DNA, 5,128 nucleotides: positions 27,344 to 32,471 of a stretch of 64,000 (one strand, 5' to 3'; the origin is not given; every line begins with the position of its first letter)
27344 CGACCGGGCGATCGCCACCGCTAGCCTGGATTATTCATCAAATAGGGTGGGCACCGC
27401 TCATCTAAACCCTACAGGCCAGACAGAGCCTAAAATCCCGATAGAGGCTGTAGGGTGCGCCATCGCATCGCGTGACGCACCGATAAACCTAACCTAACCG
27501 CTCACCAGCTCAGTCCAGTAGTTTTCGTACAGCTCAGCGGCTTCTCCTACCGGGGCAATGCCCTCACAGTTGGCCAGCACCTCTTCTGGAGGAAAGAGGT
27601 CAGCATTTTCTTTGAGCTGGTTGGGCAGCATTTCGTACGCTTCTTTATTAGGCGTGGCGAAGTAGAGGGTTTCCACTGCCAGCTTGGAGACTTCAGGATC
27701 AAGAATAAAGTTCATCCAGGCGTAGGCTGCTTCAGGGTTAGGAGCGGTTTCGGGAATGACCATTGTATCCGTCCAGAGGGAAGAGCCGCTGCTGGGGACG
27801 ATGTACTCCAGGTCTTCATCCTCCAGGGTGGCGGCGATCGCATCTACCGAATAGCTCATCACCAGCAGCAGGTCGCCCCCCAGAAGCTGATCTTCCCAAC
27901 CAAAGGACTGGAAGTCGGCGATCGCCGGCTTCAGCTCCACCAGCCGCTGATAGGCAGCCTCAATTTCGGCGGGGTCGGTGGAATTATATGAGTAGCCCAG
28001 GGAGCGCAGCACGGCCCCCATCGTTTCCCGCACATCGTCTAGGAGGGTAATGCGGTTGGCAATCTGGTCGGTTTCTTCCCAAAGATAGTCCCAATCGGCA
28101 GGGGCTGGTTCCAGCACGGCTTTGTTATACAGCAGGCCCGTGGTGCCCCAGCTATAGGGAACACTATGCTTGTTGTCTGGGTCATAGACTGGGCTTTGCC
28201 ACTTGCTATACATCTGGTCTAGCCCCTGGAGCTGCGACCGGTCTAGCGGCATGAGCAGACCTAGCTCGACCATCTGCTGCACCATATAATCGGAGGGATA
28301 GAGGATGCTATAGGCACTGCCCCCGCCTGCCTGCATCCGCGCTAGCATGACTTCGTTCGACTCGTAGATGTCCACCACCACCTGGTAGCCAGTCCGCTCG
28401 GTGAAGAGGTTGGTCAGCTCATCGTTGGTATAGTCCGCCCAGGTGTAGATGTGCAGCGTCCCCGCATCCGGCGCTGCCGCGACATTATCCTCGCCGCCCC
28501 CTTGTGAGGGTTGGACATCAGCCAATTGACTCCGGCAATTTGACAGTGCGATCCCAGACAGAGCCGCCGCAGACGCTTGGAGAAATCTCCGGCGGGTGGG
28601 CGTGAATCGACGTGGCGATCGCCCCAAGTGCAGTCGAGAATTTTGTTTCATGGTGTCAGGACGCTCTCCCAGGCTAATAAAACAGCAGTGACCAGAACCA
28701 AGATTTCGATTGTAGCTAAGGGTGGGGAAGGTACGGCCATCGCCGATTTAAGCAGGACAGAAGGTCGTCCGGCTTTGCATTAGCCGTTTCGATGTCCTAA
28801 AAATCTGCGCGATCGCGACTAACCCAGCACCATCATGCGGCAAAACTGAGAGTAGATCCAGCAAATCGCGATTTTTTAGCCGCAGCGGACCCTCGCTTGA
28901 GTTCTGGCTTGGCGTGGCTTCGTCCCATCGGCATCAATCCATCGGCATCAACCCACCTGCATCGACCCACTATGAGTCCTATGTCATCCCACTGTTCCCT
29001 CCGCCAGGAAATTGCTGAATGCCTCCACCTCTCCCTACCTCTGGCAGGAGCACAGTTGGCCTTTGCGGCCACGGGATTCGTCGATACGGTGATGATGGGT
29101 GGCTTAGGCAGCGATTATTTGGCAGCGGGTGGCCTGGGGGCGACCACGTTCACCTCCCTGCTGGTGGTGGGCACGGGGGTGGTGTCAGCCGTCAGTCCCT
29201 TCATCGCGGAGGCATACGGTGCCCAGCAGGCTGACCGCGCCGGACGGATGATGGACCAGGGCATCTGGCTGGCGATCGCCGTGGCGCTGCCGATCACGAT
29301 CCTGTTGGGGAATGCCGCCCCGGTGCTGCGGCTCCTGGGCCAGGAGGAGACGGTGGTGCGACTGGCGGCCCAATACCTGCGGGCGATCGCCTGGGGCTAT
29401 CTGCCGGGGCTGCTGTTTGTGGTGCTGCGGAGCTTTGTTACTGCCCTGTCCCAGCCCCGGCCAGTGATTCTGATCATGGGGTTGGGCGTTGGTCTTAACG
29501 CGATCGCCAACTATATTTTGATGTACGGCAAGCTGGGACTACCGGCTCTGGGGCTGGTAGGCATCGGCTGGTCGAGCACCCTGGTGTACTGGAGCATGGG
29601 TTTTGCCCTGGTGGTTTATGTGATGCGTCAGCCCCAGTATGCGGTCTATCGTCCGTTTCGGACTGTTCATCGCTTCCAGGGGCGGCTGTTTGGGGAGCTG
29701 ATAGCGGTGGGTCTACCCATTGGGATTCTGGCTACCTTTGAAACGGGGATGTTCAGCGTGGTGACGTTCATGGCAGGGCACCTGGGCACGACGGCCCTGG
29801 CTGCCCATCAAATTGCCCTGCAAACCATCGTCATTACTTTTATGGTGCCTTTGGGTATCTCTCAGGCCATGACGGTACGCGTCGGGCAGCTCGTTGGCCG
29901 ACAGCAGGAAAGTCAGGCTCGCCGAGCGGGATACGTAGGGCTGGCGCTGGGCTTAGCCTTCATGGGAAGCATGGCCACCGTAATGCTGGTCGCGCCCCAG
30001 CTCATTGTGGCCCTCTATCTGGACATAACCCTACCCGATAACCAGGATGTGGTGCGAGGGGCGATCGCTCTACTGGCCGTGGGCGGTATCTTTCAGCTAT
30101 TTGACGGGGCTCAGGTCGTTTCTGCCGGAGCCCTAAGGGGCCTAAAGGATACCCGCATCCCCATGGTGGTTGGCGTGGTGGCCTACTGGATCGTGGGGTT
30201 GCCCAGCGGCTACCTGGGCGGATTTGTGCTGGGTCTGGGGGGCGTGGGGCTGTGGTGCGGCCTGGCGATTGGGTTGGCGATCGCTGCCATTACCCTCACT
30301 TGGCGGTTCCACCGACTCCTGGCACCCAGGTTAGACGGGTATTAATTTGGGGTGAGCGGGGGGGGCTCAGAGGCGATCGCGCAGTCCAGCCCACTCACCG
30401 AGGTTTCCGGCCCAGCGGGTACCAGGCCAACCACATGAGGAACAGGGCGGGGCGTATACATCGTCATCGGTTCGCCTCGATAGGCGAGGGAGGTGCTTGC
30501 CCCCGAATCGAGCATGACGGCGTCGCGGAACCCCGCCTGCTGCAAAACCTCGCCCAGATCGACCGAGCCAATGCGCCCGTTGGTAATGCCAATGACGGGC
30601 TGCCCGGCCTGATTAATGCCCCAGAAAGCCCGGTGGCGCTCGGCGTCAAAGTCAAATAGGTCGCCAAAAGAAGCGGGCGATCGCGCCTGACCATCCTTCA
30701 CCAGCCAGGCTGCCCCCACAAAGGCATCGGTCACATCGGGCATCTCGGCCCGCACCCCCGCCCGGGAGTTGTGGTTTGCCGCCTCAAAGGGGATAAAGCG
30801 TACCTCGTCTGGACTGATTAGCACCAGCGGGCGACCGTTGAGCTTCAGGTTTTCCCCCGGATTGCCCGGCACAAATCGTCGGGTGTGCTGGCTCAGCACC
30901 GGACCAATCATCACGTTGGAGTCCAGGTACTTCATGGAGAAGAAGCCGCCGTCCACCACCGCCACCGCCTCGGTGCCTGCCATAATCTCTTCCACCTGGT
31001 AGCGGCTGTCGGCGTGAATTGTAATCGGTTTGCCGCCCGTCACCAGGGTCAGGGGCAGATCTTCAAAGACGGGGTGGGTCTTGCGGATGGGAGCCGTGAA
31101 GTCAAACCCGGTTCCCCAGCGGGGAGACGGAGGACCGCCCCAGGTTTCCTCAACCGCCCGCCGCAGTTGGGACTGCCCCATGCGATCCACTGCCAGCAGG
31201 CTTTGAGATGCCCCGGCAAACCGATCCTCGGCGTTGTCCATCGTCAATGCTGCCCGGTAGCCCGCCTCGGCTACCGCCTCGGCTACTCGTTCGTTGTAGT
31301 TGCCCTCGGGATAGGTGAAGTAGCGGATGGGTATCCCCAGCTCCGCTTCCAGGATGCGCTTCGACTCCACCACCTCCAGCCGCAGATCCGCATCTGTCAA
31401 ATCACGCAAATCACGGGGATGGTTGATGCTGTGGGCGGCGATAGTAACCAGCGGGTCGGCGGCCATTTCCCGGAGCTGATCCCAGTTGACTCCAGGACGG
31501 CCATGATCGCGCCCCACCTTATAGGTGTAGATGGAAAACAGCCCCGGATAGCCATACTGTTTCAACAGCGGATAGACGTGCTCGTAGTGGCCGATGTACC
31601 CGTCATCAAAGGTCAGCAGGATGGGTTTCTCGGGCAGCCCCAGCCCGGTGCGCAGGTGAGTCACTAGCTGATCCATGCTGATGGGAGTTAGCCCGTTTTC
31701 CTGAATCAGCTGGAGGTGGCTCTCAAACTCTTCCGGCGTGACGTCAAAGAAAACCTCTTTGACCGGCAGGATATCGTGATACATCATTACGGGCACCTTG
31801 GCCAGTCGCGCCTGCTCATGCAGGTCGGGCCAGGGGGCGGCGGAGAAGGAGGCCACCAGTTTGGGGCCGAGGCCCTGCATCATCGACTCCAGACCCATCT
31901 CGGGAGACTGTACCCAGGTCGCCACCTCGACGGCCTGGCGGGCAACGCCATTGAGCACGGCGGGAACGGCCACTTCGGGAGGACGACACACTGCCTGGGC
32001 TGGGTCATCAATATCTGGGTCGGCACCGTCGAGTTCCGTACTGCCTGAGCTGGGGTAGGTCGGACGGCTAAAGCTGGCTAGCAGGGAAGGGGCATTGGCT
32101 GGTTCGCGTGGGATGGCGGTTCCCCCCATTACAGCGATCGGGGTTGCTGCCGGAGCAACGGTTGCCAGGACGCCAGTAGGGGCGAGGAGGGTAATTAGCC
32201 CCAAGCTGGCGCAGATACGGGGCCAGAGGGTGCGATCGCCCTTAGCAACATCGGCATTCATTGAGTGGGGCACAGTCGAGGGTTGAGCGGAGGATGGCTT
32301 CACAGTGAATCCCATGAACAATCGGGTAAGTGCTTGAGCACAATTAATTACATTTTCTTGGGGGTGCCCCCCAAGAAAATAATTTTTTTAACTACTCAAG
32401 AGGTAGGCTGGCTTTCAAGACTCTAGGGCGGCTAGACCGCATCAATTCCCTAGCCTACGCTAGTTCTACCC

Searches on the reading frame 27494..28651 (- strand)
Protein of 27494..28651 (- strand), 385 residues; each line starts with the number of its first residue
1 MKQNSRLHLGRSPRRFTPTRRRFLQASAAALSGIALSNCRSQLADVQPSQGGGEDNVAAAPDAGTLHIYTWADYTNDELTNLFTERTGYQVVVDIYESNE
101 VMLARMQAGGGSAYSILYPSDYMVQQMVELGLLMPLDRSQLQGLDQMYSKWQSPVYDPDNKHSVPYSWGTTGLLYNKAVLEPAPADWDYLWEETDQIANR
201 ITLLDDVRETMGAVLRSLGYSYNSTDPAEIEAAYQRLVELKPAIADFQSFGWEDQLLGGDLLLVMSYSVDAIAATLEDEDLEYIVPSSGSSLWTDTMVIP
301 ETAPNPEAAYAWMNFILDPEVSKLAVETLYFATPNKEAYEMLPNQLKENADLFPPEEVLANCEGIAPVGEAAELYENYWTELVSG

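Call 10: search_protein_families(library=pfam, proteins=[window:27494-28651:-], max_evalue=0.001)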
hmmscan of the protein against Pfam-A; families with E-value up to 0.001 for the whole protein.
window:27494-28651:- (385 aa): 4 families
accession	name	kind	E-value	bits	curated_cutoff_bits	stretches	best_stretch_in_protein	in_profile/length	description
PF13416.11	SBP_bac_8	-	1.2e-31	111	27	1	82-352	5-277/279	Bacterial extracellular solute-binding protein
PF13343.11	SBP_bac_6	-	9e-20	71.6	24.6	1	120-354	17-237/245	Bacterial extracellular solute-binding protein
PF01547.30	SBP_bac_1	-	5.4e-14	53.3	26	1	78-321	16-305/307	Bacterial extracellular solute-binding protein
PF13531.11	SBP_bac_11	-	5.9e-05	23.4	25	1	77-323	14-219/227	Bacterial extracellular solute-binding protein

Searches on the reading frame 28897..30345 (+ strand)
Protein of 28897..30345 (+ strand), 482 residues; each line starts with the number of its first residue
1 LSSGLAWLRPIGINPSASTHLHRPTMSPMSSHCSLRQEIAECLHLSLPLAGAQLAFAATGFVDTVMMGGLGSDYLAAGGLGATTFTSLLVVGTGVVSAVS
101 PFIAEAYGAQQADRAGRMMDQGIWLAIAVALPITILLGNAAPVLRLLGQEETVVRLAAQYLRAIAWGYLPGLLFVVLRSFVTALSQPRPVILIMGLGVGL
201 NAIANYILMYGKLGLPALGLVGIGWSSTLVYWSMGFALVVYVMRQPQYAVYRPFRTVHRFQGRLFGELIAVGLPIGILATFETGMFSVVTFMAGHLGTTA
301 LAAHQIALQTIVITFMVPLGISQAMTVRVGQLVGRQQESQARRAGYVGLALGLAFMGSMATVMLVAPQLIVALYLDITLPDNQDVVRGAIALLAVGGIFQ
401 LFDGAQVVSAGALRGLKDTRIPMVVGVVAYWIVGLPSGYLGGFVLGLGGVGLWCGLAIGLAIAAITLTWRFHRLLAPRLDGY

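Call 10: search_protein_families(library=pfam, proteins=[window:28897-30345:+], max_evalue=0.001)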
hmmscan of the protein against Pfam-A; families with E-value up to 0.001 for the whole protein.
window:28897-30345:+ (482 aa): 1 family
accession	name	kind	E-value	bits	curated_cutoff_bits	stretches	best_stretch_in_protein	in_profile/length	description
PF01554.23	MatE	-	3.2e-58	196.4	24.9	2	48-207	1-161/161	MatE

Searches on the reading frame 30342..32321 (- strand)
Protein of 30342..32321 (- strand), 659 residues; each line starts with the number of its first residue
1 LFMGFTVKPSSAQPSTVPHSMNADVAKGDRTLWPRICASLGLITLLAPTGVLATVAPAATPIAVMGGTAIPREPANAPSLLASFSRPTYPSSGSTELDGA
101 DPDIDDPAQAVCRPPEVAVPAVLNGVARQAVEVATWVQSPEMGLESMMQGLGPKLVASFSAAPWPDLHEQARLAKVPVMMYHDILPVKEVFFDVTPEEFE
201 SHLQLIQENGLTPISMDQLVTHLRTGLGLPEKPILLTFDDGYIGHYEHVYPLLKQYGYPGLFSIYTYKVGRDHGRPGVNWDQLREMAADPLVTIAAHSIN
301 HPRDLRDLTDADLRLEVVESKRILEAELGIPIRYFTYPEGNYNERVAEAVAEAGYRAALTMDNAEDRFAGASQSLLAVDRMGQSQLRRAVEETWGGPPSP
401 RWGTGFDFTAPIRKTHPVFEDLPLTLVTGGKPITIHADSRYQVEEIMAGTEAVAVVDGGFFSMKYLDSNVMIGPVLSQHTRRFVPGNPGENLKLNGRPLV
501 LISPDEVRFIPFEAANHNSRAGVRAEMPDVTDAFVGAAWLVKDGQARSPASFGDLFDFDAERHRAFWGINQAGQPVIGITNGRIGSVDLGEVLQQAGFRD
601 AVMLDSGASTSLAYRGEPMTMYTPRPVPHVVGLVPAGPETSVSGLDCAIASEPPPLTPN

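Call 31: search_protein_families(library=pfam, proteins=[window:30342-32321:-], max_evalue=0.001)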
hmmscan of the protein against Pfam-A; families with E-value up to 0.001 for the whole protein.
window:30342-32321:- (659 aa): 2 families
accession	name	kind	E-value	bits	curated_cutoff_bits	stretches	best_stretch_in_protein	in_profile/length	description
PF01522.26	Polysacc_deac_1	-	2.5e-24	86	23.1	1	230-357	5-123/124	Polysaccharide deacetylase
PF09992.14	NAGPA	-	6.9e-10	39.8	25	1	451-633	2-168/169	Phosphodiester glycosidase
